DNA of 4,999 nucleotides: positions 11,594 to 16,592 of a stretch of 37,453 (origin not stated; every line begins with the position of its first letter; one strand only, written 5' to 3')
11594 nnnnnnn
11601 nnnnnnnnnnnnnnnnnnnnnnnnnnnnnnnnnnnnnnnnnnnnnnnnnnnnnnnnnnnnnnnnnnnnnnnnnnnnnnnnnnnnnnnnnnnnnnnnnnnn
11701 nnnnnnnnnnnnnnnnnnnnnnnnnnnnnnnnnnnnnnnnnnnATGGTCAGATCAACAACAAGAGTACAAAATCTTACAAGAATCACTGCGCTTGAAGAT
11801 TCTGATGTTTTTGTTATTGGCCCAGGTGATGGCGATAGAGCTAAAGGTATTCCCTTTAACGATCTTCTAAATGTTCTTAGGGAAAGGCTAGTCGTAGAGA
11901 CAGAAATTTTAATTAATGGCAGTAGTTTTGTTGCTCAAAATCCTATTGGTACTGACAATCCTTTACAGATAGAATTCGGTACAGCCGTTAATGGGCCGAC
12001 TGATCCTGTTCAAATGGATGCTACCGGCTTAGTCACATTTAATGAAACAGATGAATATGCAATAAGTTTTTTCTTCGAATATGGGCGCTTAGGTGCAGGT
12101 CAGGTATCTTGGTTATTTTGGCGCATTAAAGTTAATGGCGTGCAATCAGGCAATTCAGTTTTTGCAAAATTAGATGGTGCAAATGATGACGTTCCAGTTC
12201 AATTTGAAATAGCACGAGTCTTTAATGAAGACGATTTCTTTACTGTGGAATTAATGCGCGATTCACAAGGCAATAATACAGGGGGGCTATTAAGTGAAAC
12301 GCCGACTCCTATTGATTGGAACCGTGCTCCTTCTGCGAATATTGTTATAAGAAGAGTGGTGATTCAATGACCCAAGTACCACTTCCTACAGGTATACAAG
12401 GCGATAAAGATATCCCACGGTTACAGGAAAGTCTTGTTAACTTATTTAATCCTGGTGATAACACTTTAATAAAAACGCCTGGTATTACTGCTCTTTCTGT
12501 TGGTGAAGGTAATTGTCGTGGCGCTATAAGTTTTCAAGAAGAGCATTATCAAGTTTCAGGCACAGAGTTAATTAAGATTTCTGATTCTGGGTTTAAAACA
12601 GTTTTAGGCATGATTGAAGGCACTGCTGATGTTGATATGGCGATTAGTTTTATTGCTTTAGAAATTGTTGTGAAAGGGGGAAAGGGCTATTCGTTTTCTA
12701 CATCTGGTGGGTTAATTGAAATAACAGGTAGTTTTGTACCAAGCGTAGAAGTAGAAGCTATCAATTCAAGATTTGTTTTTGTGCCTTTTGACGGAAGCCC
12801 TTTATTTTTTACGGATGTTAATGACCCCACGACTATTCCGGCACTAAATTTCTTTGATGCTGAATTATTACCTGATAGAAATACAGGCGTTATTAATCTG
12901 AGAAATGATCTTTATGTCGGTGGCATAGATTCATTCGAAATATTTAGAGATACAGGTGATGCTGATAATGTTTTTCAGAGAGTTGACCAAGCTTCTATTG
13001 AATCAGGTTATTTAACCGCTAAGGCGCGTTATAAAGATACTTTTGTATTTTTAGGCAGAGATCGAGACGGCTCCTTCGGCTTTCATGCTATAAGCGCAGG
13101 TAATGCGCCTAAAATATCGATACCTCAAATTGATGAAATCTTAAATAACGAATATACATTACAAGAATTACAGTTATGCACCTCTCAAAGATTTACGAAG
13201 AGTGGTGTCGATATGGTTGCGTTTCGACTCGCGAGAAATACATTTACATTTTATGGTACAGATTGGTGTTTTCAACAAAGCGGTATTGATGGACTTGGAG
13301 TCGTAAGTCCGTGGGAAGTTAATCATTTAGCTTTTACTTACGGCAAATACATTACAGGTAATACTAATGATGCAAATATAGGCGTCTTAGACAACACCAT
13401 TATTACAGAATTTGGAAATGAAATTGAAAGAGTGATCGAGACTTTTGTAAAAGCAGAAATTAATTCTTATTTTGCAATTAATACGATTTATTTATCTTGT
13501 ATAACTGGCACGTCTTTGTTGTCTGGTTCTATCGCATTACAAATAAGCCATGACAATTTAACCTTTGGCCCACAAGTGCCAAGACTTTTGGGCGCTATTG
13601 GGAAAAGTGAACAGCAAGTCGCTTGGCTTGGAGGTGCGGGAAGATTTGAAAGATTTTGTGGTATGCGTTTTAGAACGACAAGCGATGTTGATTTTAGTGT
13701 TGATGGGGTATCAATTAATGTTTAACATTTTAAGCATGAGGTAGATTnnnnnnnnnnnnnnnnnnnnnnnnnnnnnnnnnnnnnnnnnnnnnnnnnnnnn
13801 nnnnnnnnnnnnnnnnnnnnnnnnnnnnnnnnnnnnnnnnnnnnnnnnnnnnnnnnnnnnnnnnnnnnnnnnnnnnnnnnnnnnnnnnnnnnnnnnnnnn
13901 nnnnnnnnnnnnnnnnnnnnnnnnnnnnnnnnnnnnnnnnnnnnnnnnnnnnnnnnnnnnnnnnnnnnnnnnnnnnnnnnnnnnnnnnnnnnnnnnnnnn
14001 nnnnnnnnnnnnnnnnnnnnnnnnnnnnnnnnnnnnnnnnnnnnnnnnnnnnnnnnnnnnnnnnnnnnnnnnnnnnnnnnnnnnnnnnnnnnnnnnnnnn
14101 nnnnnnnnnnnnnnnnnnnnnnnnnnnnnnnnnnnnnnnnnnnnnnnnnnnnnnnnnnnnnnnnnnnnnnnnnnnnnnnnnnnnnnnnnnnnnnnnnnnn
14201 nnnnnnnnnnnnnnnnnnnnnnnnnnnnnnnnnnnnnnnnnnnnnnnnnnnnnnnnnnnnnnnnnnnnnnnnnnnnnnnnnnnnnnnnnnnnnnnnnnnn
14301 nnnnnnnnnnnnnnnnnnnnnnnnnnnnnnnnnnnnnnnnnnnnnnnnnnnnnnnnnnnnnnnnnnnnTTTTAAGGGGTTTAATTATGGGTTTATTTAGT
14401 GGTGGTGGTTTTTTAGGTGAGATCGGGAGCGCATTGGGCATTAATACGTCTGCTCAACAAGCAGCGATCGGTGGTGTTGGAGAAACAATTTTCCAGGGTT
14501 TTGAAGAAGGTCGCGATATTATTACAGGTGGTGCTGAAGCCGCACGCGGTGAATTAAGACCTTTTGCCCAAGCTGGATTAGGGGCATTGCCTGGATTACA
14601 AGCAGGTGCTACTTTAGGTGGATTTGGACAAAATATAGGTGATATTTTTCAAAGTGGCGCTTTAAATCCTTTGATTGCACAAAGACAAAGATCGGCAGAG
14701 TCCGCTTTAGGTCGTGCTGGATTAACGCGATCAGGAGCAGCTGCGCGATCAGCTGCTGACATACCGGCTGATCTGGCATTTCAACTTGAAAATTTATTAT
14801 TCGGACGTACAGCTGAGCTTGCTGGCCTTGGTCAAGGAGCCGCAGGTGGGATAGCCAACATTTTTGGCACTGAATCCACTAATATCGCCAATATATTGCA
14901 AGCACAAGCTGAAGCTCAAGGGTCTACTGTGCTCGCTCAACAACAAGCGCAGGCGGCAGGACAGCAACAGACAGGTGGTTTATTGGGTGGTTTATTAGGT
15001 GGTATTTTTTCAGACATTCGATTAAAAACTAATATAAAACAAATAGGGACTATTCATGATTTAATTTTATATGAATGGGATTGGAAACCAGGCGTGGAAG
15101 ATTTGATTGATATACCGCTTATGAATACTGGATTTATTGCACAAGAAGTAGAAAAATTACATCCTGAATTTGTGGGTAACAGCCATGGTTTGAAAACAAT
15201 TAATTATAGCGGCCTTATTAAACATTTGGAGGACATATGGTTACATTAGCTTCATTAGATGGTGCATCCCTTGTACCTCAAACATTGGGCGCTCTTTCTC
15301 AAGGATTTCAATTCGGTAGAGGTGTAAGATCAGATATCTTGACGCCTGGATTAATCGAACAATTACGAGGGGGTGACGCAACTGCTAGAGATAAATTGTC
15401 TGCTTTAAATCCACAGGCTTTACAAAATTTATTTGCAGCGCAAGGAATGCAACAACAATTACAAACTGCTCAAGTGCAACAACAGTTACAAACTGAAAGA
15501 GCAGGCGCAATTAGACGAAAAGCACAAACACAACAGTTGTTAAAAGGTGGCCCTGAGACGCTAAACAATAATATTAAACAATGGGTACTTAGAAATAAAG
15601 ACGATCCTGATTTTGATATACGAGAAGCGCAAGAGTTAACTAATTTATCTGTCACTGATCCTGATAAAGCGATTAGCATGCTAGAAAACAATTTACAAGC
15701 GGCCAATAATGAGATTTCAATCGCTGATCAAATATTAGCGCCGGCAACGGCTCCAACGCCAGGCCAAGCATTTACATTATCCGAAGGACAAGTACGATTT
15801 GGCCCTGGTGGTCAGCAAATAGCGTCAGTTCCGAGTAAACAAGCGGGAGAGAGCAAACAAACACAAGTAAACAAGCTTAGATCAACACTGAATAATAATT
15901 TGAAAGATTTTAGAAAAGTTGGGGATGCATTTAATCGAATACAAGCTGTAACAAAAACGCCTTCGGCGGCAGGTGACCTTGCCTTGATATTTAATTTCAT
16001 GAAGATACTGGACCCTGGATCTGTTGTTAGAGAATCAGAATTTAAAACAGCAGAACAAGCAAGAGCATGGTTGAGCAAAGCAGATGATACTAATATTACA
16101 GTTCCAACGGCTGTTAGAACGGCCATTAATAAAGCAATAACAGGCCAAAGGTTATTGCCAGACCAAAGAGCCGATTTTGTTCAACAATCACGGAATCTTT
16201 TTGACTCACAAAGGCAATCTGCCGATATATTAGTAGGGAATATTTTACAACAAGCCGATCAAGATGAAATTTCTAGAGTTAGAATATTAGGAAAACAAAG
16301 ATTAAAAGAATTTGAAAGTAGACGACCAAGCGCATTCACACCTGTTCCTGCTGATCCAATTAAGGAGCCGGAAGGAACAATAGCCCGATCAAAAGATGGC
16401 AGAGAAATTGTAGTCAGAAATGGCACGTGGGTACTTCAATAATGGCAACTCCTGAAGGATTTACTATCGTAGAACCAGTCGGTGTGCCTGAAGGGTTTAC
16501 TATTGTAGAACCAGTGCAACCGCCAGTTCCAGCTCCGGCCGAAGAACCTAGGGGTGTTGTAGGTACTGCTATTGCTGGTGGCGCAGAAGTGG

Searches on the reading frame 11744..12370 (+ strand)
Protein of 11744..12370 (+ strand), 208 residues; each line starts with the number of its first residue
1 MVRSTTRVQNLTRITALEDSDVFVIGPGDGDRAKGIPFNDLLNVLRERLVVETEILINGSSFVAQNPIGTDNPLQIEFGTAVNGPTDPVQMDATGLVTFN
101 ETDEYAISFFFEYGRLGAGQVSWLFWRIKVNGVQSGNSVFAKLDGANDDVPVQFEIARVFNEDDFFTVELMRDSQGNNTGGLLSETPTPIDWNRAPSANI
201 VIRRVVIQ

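Call 109: search_protein_families(library=phrogs, proteins=[window:11744-12370:+], max_evalue=0.001)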
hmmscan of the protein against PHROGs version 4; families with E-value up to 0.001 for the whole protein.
window:11744-12370:+ (208 aa): 1 family
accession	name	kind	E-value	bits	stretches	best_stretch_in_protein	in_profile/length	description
phrog_3614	-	unknown function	4.2e-39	135.2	1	50-204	47-200/204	-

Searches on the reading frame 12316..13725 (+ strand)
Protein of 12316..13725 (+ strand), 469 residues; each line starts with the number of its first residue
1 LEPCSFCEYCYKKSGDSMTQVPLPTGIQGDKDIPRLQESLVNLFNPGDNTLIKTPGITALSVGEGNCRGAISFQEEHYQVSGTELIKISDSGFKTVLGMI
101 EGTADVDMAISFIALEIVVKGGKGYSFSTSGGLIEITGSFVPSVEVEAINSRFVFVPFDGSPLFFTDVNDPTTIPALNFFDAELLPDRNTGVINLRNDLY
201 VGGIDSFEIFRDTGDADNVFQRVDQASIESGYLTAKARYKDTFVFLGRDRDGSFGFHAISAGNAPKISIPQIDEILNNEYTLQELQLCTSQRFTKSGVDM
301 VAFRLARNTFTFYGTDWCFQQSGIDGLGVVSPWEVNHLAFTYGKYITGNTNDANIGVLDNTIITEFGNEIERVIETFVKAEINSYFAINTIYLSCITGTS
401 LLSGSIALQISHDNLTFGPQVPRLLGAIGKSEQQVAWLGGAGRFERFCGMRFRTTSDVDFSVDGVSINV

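Call 109: search_protein_families(library=phrogs, proteins=[window:12316-13725:+], max_evalue=0.001)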
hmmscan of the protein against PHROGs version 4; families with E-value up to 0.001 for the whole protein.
window:12316-13725:+ (469 aa): 1 family
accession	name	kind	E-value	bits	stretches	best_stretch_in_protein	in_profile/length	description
phrog_578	-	connector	1.6e-55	189.5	1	18-469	3-469/486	head closure Hc3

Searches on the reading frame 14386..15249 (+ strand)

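Call 109: search_protein_families(library=phrogs, proteins=[window:14386-15249:+], max_evalue=0.001)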
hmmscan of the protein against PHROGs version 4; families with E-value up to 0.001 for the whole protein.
window:14386-15249:+ (287 aa): 14 families
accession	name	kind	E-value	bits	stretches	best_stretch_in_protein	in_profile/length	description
phrog_6121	-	head and packaging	8.1e-14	52.9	1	163-279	276-389/392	virion structural protein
phrog_598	-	DNA, RNA and nucleotide metabolism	8.5e-12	46.2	1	40-204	39-202/240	DNA ejection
phrog_8215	-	tail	7.5e-09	35.5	1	208-279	908-976/1000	baseplate wedge initiator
phrog_5668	-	tail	1.6e-08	33.8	1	207-278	1464-1537/1567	tail fiber protein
phrog_11011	-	tail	2.8e-08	33.1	1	159-275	1129-1253/1291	long tail fiber protein distal subunit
phrog_1699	-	tail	9.4e-07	28.7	1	208-278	893-970/1000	long tail fiber protein distal subunit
phrog_1980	-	tail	1.1e-05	25.9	1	168-265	287-385/449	tail fiber protein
phrog_18186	-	tail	3.1e-05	23.8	1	187-279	465-554/582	baseplate wedge subunit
phrog_6921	-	tail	6.1e-05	23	1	168-267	586-686/738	tail fiber protein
phrog_25848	-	tail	6.1e-05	22.4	1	207-280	503-572/598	tail fiber protein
phrog_21722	-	tail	8.6e-05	22.3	1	180-278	445-547/576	long tail fiber protein distal subunit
phrog_19966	-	tail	0.00011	21.9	1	206-279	630-704/724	long tail fiber protein distal subunit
phrog_28992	-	unknown function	0.0006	20.1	1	207-280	247-317/343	-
phrog_14572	-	tail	0.00064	19.8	0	209-276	365-447/484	tail fiber protein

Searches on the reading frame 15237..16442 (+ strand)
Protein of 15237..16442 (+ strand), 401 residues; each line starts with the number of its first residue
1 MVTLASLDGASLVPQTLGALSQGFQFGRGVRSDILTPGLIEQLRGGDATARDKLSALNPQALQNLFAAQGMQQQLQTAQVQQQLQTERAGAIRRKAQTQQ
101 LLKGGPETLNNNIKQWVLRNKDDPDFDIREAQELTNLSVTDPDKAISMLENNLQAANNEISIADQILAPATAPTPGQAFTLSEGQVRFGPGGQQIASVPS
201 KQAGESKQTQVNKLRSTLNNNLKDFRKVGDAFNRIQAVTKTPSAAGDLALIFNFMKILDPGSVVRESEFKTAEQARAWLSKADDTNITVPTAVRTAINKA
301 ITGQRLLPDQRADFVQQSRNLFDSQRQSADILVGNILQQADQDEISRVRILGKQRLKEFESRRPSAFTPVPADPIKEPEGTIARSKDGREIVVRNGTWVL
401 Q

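Call 109: search_protein_families(library=phrogs, proteins=[window:15237-16442:+], max_evalue=0.001)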
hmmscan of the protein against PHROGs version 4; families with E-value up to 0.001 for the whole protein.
window:15237-16442:+ (401 aa): 1 family
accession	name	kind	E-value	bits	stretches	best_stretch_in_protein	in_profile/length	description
phrog_13634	-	unknown function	1.7e-26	94.1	1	215-373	227-372/403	-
